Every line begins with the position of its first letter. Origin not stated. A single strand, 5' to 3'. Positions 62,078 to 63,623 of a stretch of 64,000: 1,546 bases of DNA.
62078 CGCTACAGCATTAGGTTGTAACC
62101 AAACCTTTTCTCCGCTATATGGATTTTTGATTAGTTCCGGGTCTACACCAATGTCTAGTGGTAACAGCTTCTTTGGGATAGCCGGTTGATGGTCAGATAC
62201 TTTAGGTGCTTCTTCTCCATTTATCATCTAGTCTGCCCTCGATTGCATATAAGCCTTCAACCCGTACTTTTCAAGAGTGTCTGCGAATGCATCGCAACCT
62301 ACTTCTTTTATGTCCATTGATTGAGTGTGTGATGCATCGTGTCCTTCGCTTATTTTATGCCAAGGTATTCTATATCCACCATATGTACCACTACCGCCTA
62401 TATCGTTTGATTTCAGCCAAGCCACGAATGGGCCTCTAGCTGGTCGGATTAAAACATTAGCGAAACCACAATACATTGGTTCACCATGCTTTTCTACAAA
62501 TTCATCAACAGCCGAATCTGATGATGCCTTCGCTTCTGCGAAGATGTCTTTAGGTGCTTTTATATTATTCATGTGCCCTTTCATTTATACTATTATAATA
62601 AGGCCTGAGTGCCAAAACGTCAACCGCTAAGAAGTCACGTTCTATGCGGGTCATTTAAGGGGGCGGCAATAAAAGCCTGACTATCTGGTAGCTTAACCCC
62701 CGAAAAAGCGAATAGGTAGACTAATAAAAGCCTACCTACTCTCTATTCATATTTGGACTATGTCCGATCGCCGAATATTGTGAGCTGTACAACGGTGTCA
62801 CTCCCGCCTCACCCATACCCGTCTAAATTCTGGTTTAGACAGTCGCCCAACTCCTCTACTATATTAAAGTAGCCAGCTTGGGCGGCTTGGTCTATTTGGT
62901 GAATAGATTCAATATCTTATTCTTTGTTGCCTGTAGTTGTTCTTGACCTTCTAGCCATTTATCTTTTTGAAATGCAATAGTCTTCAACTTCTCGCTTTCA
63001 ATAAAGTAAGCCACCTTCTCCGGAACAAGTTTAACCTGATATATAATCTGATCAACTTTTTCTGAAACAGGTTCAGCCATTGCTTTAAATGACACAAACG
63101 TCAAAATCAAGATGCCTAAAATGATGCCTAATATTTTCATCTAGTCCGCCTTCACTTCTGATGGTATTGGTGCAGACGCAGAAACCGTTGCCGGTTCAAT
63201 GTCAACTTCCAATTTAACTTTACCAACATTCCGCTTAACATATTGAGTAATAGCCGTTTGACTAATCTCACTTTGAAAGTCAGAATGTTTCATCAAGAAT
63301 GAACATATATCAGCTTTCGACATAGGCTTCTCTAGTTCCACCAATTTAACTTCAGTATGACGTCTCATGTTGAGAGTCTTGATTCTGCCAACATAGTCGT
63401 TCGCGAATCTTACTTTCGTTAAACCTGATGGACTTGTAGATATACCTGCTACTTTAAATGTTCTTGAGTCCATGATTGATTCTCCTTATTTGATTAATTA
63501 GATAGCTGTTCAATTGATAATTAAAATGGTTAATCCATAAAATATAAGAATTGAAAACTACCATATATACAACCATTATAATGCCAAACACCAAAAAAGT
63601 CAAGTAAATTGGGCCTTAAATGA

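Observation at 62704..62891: ~190-nt multi-stem RNA candidate in the early region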

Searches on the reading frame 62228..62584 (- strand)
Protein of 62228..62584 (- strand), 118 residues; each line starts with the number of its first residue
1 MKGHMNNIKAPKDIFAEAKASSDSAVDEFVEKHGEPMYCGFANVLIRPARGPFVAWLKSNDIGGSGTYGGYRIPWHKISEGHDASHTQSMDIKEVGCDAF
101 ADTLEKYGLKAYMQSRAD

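Call 12: find_related_loci(query=window:62228-62584:-, collection=viral_contigs, flank=3000)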
Query window:62228-62584:- (118 aa) in viral_contigs; peptide patterns used: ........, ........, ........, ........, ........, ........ (x = any residue, [..] = any of these).
50 stretches matched a pattern; 46 encode a relative of the query (tblastn E <= 1e-3); 46 distinct loci.
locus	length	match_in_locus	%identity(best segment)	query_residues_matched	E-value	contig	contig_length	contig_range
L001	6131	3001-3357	84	1-118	7e-68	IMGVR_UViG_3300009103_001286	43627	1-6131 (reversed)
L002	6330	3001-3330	59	10-118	5e-41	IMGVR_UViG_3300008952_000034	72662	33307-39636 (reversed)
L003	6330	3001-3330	59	10-118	5e-41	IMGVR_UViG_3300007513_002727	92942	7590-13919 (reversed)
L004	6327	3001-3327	61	11-118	7e-40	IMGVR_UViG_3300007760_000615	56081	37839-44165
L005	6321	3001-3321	59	12-118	1e-38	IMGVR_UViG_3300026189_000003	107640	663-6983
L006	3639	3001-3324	57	11-118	3e-38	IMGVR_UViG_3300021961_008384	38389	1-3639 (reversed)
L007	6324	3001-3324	57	11-118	2e-37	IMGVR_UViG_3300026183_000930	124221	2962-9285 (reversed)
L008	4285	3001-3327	55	11-118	2e-36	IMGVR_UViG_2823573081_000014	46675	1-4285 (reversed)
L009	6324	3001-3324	54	11-118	5e-36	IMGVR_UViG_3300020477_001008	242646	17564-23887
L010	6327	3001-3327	56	11-118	9e-36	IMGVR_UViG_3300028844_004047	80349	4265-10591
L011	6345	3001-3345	57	7-118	2e-34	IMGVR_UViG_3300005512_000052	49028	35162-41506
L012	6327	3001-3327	53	11-118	2e-31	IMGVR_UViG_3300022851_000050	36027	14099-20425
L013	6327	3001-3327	53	11-118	2e-31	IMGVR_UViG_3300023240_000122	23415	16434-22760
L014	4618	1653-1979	53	11-118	2e-31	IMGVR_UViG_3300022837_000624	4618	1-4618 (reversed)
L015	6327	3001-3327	53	11-118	5e-31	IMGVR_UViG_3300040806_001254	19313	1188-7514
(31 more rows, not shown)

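Call 24: search_dna_similar(query=window:62228-62584:-, collection=phages, mode=protein, max_rows=30)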
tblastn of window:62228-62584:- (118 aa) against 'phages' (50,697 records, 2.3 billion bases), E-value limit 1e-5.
Records with a match: 1; places in all: 1; records where one place covers at least 80% of the query: 0.
Best place of each record, by identity: <60% 1.
By first word of the organism name: Pelagibacter 1.
By host as written in the record: Candidatus Pelagibacter sp. HTCC1062 1.
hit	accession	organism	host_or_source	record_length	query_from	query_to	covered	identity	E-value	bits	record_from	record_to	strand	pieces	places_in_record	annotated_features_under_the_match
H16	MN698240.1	Pelagibacter phage HTVC026P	Candidatus Pelagibacter sp. HTCC1062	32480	32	118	74%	42.2%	7e-9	57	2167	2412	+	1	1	hypothetical protein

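Call 35: find_encoding_contigs(protein=window:62231-62584:-, flank=1500, max_places=10)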
Protein window:62231-62584:- (118 aa): 8 contigs read that carry it; 6 places shown.
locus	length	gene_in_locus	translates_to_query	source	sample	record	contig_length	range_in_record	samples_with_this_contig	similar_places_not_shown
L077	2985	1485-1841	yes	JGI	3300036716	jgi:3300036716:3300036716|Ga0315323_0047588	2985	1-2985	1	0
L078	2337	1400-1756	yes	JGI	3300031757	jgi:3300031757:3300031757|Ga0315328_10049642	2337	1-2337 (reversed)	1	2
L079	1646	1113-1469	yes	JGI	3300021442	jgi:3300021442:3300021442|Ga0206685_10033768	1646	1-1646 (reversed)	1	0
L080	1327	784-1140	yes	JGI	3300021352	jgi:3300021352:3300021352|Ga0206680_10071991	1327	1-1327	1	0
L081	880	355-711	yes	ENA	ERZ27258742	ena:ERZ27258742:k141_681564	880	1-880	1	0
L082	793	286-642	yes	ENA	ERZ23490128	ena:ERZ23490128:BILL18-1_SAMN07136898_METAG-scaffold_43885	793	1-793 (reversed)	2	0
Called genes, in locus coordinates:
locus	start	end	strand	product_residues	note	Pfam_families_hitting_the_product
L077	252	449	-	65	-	-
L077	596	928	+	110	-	-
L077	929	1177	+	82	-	-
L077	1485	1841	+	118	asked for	-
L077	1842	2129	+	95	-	-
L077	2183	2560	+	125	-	-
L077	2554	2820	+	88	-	-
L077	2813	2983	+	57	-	?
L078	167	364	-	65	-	-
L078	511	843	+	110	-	-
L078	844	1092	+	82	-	-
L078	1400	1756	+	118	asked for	-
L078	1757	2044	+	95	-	-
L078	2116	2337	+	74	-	?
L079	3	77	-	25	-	?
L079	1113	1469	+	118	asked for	-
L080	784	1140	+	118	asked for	-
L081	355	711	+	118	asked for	-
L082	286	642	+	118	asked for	-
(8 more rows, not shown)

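Call 49: find_homologous_proteins(query=window:62231-62584:-, max_evalue=1e-20)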
Query window:62231-62584:- (118 aa): 120 proteins with E <= 1e-20 among 127 candidates.
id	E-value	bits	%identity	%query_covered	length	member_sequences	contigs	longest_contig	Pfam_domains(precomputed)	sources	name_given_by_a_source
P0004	3.3e-68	246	96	97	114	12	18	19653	-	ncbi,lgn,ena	-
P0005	1.1e-62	228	84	100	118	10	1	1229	-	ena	-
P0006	3.0e-62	226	83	100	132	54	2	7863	-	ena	-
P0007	2.6e-55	204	82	94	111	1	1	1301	-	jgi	-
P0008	3.4e-52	194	81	94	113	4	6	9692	-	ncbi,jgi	-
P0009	3.6e-50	187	76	92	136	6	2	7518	-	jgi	jgi:hypothetical protein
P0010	4.5e-44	168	71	97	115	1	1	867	-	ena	-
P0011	2.5e-42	162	68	92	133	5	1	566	-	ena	-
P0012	1.2e-41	160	66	94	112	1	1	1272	-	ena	-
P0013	3.5e-37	145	61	92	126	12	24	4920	-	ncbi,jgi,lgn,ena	-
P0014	1.1e-36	144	63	92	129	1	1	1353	-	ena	-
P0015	1.3e-36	144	62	92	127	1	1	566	-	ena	-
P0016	2.4e-36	143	63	92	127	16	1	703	-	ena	-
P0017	3.1e-36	142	61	92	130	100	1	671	-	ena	-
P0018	3.7e-36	142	59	92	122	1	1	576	-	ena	-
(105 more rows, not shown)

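Call 50: find_encoding_contigs(protein=P0005, flank=1500, max_places=4)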
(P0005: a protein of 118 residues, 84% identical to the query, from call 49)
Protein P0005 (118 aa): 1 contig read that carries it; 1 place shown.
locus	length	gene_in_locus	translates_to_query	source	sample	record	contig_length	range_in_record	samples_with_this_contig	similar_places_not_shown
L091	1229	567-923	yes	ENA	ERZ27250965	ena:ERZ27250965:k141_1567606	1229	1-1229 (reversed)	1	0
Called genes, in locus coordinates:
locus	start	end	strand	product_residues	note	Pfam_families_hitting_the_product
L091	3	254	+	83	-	?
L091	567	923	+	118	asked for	-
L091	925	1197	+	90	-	-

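Call 51: find_encoding_contigs(protein=P0008, flank=1500, max_places=4)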
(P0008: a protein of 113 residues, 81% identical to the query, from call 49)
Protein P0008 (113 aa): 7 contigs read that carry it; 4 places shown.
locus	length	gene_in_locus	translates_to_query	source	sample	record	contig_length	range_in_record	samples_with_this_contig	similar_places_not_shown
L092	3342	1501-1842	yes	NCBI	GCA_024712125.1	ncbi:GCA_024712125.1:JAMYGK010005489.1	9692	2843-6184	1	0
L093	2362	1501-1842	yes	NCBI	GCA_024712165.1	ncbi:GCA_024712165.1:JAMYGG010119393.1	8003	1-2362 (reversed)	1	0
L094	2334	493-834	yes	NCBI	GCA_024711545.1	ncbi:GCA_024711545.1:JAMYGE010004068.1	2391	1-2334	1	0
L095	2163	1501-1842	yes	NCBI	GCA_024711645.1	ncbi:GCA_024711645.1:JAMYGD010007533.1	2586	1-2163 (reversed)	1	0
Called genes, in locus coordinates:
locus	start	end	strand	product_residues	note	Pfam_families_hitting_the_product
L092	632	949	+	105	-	-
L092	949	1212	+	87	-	-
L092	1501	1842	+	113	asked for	-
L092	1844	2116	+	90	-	-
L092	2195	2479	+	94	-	-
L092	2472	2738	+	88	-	-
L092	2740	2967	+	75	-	-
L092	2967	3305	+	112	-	-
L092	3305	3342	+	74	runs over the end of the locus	-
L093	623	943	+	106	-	-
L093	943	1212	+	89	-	-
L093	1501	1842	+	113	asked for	-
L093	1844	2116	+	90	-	-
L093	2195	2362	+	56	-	?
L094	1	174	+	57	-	?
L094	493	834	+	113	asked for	-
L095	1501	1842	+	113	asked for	-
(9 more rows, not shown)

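Call 52: find_encoding_contigs(protein=P0009, flank=1500, max_places=4)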
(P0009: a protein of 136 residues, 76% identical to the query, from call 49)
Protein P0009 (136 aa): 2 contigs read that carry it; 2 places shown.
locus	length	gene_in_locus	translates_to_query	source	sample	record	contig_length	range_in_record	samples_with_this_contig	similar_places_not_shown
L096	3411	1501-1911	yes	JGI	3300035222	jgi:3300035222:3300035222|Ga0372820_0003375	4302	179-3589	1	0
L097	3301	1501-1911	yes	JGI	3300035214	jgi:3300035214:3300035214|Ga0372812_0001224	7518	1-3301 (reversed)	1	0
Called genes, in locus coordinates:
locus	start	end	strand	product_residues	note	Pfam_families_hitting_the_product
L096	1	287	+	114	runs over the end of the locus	-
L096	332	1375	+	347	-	-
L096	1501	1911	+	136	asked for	-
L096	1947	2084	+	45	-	-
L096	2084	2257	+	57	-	-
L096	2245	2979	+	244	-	PF07486:Hydrolase_2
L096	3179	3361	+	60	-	-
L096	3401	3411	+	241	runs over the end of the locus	?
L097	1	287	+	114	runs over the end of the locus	-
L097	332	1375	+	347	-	-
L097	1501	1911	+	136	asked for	-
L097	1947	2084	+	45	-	-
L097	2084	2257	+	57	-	-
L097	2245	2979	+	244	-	PF07486:Hydrolase_2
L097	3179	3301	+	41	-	?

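Call 81: search_protein_families(library=pfam, proteins=[window:62231-62584:-], max_evalue=0.1)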
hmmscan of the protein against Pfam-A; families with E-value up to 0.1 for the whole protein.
window:62231-62584:- (118 aa): 0 families

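Call 82: search_protein_families(library=phrogs, proteins=[window:62231-62584:-], max_evalue=0.01)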
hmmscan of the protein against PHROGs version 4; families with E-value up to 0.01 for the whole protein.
window:62231-62584:- (118 aa): 1 family
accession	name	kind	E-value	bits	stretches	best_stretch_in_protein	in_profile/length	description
phrog_22149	-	unknown function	2.5e-10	41.7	1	27-118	30-121/121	-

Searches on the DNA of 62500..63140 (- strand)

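Call 7: search_dna_similar(query=window:62585-62895:-, collection=phages, mode=distant, max_rows=40)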
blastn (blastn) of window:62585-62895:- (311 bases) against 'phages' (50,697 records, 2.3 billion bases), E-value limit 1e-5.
No match.

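Call 8: search_rna_families(source=window, start=62500, end=63000, threshold=evalue, max_evalue=10)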
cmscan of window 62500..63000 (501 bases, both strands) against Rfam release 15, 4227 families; matches with E-value up to 10: 1.
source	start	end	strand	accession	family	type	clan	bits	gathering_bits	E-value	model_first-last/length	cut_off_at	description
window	62733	62763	-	RF02914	DUF805b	Cis-reg;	CL00115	10.9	35.6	4.1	1-35/35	no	DUF805b RNA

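Call 40: search_rna_families(source=L066, start=950, end=1400, threshold=evalue, max_evalue=10)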
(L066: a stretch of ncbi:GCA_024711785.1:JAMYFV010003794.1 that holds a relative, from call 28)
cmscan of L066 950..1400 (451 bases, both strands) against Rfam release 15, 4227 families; matches with E-value up to 10: 2.
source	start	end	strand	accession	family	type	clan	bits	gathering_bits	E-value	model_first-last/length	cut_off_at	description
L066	1073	1175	+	RF04189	icd-II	Cis-reg;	-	17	99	2.6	1-133/133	no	icd-II ncRNA motif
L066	1181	1216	-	RF01525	TB10Cs2H1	Gene; snRNA; snoRNA; HACA-box;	-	14.2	35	4.3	15-50/66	no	Trypanosomatid snoRNA TB10Cs2H1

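Call 101: build_rna_model(alignment_id=A5, structure=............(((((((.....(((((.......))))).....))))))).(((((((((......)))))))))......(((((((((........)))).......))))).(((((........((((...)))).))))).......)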
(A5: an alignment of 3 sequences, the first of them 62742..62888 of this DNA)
Model R2 built from alignment A5 (3 sequences, 155 columns); structure: as given.
model positions 147; base pairs 39; branch points 3; effective number of sequences 0.75; information 0.59 bits per position. Calibrated on 0.2 Mb of random sequence (short: E-values are rough).
structure used (alignment columns):
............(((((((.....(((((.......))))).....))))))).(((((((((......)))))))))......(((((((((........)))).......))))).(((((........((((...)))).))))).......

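Call 103: search_with_rna_model(model_id=R2, source=window, max_evalue=5)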
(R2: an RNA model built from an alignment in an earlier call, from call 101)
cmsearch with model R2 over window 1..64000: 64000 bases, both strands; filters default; matches with E-value up to 5: 1.
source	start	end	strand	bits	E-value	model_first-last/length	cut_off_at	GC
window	62742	62888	-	191.2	9.5e-49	1-147/147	no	0.48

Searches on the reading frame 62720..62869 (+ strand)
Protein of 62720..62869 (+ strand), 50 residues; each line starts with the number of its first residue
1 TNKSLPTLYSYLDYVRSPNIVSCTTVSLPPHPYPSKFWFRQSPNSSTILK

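Call 97: search_protein_representatives(protein=window:62720-62869:+)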
Query: 50 residues. Proteins with E-value up to 0.001 (for the whole library): 3; up to 1e-10: 0; up to 1e-30: 0. The best 3 are listed.
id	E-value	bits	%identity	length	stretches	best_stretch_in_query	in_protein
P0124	5.1e-07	45.3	31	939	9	7-41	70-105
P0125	6.4e-06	41.9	41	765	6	2-33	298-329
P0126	5.3e-04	36.0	40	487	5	2-46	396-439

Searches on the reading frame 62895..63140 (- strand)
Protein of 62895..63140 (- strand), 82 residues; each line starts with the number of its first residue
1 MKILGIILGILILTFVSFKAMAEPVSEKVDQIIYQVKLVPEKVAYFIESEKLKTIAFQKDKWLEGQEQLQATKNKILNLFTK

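Call 26: find_homologous_proteins(query=window:62895-63140:-)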
Query window:62895-63140:- (82 aa): 3 proteins with E <= 0.001 among 3 candidates.
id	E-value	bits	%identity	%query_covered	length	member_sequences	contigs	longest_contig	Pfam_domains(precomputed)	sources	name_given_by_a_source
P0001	1.6e-42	160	99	100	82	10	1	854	-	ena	-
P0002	4.2e-23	98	70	77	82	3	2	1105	-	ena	-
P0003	1.0e-18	84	58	78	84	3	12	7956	-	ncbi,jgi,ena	jgi:hypothetical protein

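Call 27: find_encoding_contigs(protein=P0002, flank=3000, max_places=10)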
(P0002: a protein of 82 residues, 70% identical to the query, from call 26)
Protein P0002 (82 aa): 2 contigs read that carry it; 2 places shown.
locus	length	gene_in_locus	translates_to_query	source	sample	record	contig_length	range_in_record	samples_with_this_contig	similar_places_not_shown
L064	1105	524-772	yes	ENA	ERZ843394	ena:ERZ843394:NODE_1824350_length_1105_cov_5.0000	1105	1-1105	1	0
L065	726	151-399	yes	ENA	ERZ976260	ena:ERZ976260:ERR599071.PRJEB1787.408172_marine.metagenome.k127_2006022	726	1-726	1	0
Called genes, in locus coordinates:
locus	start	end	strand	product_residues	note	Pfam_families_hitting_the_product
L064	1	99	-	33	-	?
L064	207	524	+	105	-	-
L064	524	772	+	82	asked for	-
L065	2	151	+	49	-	?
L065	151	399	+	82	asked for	-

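Call 28: find_encoding_contigs(protein=P0003, flank=3000, max_places=10)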
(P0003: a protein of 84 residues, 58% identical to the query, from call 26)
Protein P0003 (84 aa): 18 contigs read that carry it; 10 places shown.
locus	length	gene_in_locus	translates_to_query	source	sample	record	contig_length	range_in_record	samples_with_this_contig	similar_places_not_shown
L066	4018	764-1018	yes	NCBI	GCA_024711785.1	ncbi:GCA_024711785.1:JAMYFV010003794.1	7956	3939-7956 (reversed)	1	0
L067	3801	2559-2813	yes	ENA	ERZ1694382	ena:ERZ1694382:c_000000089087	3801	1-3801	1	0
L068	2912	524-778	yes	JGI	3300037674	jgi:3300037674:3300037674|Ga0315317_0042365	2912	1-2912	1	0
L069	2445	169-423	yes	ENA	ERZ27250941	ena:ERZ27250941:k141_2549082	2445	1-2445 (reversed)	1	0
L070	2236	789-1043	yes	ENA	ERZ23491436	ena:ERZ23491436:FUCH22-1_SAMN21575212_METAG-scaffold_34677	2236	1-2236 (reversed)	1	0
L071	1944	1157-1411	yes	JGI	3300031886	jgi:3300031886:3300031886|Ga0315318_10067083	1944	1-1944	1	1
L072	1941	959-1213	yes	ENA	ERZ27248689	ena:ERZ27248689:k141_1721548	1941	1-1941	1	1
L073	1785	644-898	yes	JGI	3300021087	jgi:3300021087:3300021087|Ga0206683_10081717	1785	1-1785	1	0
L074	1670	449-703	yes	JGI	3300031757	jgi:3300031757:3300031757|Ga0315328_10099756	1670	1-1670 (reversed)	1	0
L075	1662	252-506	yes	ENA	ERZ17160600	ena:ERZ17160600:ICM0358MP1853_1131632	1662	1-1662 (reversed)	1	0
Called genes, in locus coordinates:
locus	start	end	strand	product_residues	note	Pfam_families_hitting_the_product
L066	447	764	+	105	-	-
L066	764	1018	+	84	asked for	-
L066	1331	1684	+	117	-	-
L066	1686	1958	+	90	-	-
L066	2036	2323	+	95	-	-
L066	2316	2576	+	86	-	-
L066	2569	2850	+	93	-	-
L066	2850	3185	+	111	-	-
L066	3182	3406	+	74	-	-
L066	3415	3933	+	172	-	-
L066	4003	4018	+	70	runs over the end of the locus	-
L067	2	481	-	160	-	?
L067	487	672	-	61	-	-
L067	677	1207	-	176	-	PF20043:DUF6445 (faint)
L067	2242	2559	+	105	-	-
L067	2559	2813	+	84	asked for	-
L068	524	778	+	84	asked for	-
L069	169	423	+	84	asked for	-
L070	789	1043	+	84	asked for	-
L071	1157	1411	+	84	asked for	-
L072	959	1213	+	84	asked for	-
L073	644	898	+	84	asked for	-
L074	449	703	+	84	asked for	-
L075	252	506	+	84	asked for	-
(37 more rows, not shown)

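Call 29: find_encoding_contigs(protein=P0001, flank=3000, max_places=10)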
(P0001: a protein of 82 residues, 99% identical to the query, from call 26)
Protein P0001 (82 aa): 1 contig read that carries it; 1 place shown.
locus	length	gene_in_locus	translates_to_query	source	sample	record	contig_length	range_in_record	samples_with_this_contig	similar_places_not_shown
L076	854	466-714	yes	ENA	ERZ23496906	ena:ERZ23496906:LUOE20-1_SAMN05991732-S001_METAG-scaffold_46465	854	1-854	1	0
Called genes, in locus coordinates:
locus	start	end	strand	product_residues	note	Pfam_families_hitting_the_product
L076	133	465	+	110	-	-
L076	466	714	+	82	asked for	-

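Call 36: find_encoding_contigs(protein=window:62895-63140:-, flank=1500, max_places=10)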
Protein window:62895-63140:- (82 aa): 24 contigs read that carry it; 8 places shown.
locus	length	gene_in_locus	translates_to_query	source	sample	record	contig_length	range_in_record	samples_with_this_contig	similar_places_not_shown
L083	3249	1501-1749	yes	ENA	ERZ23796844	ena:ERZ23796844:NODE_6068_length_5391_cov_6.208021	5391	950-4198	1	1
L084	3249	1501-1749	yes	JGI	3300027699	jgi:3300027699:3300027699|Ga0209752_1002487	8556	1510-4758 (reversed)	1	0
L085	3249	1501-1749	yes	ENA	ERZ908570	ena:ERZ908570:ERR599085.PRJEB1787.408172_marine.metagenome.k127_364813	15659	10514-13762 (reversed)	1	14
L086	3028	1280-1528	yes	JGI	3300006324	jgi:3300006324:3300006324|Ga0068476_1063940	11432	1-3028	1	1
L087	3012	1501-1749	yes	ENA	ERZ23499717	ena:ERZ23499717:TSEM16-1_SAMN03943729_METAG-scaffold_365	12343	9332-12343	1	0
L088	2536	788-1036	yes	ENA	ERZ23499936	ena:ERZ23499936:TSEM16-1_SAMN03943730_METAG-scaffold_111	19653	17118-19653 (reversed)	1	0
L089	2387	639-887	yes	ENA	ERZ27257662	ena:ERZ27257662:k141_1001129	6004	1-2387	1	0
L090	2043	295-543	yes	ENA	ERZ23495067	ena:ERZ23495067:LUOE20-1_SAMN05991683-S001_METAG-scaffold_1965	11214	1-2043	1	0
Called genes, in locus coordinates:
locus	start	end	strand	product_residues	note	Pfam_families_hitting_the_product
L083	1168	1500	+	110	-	-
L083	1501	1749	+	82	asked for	-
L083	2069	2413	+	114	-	-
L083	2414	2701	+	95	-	-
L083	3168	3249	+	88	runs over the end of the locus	-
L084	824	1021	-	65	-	-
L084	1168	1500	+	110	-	-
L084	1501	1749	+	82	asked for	-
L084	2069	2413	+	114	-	-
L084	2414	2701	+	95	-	-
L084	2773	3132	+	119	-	-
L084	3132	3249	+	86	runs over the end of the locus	-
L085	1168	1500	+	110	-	-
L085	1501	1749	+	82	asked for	-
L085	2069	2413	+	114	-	-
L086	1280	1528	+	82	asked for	-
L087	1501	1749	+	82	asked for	-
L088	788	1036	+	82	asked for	-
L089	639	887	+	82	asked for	-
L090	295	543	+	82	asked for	-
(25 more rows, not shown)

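Call 81: search_protein_families(library=pfam, proteins=[window:62895-63140:-], max_evalue=0.1)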
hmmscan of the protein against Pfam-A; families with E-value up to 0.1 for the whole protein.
window:62895-63140:- (82 aa): 1 family
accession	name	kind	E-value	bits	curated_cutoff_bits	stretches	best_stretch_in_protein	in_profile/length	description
PF16270.11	DUF4923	-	0.027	14.7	22.8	1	16-76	50-109/176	Lipocalin-like domain (DUF4923)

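Call 82: search_protein_families(library=phrogs, proteins=[window:62895-63140:-], max_evalue=0.01)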
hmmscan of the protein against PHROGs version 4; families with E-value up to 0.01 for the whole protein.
window:62895-63140:- (82 aa): 0 families

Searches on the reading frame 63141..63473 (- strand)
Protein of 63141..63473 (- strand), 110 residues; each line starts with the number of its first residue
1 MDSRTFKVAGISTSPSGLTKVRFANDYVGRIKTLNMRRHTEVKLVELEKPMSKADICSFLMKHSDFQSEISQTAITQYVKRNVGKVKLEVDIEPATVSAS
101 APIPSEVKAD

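Call 13: find_related_loci(query=window:63141-63473:-, collection=viral_contigs, flank=3000)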
Query window:63141-63473:- (110 aa) in viral_contigs; peptide patterns used: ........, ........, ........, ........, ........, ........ (x = any residue, [..] = any of these).
33 stretches matched a pattern; 17 encode a relative of the query (tblastn E <= 1e-3); 17 distinct loci.
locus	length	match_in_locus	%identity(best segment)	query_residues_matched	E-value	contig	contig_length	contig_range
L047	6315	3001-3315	78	1-109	2e-52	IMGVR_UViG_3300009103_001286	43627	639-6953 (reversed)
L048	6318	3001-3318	51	3-110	8e-29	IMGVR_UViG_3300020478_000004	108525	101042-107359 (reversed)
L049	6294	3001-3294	51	1-99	2e-28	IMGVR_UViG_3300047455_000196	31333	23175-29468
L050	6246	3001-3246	57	1-83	2e-28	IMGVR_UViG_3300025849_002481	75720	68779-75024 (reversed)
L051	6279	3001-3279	47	3-96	5e-25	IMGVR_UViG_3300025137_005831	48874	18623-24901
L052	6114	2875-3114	56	3-83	2e-26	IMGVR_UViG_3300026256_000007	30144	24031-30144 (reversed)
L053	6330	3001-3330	45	1-103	3e-26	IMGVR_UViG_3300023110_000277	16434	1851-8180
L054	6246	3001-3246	54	1-83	6e-26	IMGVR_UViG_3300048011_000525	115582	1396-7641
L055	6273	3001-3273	51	3-95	2e-25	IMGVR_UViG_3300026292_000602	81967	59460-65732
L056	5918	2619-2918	44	3-108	4e-24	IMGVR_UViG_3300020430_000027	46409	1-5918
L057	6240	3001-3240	49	3-83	5e-24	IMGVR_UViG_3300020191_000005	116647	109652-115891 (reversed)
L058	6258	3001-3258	49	3-94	2e-23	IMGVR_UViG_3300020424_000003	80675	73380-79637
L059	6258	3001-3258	49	3-94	2e-23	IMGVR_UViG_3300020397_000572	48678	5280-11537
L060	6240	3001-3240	49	3-83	5e-24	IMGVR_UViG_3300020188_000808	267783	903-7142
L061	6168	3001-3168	46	4-60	1e-10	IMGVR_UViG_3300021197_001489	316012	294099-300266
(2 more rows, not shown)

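Call 81: search_protein_families(library=pfam, proteins=[window:63144-63473:-], max_evalue=0.1)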
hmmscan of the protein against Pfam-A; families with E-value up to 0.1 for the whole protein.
window:63144-63473:- (110 aa): 0 families

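Call 82: search_protein_families(library=phrogs, proteins=[window:63144-63473:-], max_evalue=0.01)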
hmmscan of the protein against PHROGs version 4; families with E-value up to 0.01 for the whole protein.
window:63144-63473:- (110 aa): 0 families
